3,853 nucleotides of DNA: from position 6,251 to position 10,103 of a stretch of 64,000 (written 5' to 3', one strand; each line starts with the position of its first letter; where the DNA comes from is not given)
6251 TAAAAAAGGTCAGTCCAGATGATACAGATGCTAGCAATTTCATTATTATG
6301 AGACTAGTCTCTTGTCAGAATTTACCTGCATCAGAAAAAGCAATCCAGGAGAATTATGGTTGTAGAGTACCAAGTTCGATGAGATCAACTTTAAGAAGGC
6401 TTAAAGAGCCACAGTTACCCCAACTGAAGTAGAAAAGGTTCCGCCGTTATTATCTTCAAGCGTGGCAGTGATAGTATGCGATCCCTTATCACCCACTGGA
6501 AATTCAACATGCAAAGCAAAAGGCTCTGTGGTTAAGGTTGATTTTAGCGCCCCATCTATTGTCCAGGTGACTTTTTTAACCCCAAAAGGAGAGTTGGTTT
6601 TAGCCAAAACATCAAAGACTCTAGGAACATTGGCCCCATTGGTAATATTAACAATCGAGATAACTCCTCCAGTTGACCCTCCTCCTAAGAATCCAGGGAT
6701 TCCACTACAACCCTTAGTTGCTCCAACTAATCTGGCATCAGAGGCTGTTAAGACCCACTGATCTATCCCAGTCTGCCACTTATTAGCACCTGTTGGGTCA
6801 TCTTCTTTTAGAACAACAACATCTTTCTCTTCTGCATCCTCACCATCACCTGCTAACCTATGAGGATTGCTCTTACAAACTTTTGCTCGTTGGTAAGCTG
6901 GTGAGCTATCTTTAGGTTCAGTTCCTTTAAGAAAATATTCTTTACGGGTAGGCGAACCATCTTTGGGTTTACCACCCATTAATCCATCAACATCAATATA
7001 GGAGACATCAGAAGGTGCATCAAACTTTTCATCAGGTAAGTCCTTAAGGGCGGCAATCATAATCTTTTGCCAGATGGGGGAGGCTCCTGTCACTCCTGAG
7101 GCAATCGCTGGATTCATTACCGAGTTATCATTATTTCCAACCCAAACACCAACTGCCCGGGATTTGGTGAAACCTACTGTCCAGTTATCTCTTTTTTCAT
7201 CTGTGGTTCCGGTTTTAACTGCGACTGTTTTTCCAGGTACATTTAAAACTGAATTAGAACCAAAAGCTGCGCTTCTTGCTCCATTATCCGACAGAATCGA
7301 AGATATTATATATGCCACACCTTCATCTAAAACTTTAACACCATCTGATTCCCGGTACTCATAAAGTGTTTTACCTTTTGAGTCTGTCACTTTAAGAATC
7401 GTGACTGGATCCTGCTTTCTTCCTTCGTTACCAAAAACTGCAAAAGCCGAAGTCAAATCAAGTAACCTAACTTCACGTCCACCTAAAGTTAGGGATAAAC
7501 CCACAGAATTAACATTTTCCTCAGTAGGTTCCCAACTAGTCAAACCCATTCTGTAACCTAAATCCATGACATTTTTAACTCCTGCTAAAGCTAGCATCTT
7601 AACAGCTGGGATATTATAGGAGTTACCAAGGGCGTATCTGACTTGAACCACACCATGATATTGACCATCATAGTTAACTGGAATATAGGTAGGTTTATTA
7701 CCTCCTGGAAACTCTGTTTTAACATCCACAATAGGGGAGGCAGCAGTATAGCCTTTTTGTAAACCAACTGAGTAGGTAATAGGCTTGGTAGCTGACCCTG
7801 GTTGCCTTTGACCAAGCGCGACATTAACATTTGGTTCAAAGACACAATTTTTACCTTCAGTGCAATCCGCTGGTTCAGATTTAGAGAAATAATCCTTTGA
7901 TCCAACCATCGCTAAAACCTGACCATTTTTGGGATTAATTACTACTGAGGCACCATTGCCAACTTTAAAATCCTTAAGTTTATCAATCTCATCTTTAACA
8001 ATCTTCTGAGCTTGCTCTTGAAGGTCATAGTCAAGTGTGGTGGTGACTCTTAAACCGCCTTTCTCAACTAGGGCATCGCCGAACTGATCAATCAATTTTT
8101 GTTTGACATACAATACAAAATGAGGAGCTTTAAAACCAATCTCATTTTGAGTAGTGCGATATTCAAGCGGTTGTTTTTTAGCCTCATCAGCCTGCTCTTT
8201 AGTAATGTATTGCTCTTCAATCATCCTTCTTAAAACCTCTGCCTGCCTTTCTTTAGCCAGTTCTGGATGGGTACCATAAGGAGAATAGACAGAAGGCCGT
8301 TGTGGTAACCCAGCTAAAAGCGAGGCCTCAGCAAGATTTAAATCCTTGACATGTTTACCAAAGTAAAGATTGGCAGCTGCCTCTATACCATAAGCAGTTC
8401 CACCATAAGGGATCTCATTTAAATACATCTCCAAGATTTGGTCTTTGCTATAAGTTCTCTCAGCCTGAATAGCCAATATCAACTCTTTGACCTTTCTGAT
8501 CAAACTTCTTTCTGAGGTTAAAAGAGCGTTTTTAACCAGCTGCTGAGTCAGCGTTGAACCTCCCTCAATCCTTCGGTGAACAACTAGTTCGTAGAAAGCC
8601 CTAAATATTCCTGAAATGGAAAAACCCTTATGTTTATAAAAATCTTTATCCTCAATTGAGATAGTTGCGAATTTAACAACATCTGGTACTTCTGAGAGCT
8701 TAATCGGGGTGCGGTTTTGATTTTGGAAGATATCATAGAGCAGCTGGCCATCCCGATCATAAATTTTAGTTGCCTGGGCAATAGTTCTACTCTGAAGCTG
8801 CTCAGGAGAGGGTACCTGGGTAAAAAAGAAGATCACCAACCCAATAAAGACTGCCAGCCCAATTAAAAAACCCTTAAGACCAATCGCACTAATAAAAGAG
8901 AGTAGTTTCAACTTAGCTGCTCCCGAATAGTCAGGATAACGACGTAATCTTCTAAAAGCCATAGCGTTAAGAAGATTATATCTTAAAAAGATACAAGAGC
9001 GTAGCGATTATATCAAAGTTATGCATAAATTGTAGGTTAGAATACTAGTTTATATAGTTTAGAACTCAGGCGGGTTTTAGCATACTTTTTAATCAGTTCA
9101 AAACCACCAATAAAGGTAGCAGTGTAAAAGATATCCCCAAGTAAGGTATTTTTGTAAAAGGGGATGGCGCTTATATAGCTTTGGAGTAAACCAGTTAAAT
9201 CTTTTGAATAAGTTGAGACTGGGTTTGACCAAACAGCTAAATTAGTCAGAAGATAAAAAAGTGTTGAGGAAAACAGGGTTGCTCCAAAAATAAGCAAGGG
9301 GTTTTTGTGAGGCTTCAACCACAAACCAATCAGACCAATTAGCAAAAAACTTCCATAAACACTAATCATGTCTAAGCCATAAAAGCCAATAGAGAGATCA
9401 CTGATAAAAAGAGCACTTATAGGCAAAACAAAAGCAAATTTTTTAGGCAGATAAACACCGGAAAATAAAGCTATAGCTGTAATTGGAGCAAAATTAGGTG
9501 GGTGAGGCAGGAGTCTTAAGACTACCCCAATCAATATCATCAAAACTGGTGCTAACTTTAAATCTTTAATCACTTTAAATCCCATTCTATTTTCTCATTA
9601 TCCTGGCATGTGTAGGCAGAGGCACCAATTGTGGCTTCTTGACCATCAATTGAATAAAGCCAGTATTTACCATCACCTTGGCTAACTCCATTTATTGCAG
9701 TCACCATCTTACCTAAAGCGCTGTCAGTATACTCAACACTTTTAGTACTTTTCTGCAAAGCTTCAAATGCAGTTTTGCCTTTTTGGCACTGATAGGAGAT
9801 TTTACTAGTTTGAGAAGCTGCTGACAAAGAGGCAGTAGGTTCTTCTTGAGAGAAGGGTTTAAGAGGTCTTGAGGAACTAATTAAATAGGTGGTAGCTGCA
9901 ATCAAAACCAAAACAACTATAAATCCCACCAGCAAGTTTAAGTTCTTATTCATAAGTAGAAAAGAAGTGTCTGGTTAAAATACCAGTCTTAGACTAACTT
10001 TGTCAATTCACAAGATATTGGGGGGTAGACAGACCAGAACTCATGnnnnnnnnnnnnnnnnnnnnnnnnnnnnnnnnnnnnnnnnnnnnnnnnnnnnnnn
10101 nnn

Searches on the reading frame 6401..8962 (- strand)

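Call 72: search_protein_families(library=pfam, proteins=[window:6401-8962:-], max_evalue=0.001)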
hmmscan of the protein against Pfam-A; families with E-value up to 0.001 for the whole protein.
window:6401-8962:- (853 aa): 3 families
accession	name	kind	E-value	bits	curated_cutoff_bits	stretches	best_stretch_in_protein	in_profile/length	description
PF00912.28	Transgly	-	1.7e-62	210.4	27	1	72-247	2-177/178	Transglycosylase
PF00905.27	Transpeptidase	-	2.2e-17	63.7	22.1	1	337-613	1-280/299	Penicillin binding protein transpeptidase domain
PF17957.7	Big_7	-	1.2e-06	29.5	24.1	1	768-833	3-70/70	Bacterial Ig domain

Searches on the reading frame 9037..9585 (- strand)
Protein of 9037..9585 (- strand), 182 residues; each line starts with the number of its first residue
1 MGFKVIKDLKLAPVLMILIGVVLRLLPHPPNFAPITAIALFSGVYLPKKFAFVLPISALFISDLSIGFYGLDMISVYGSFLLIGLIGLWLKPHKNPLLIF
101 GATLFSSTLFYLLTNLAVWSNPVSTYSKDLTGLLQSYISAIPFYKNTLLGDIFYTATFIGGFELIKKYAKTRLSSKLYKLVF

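Call 72: search_protein_families(library=pfam, proteins=[window:9037-9585:-], max_evalue=0.001)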
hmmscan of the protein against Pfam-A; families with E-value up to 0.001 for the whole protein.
window:9037-9585:- (182 aa): 1 family
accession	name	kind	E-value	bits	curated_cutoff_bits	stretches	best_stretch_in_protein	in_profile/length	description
PF20221.3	DUF6580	-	4.5e-49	167.2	27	1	12-168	9-158/162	Family of unknown function (DUF6580)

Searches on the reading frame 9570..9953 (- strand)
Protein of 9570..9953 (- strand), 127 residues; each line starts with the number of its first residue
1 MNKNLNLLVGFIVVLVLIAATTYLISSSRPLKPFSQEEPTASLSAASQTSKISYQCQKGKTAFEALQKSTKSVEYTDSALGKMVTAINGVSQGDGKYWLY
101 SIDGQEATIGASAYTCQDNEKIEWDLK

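Call 72: search_protein_families(library=pfam, proteins=[window:9570-9953:-], max_evalue=0.001)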
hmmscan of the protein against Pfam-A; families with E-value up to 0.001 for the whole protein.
window:9570-9953:- (127 aa): 1 family
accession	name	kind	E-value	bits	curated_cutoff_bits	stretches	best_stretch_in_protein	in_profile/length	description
PF14478.12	DUF4430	-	4.3e-15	56.4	23.8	1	59-127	1-71/72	Domain of unknown function (DUF4430)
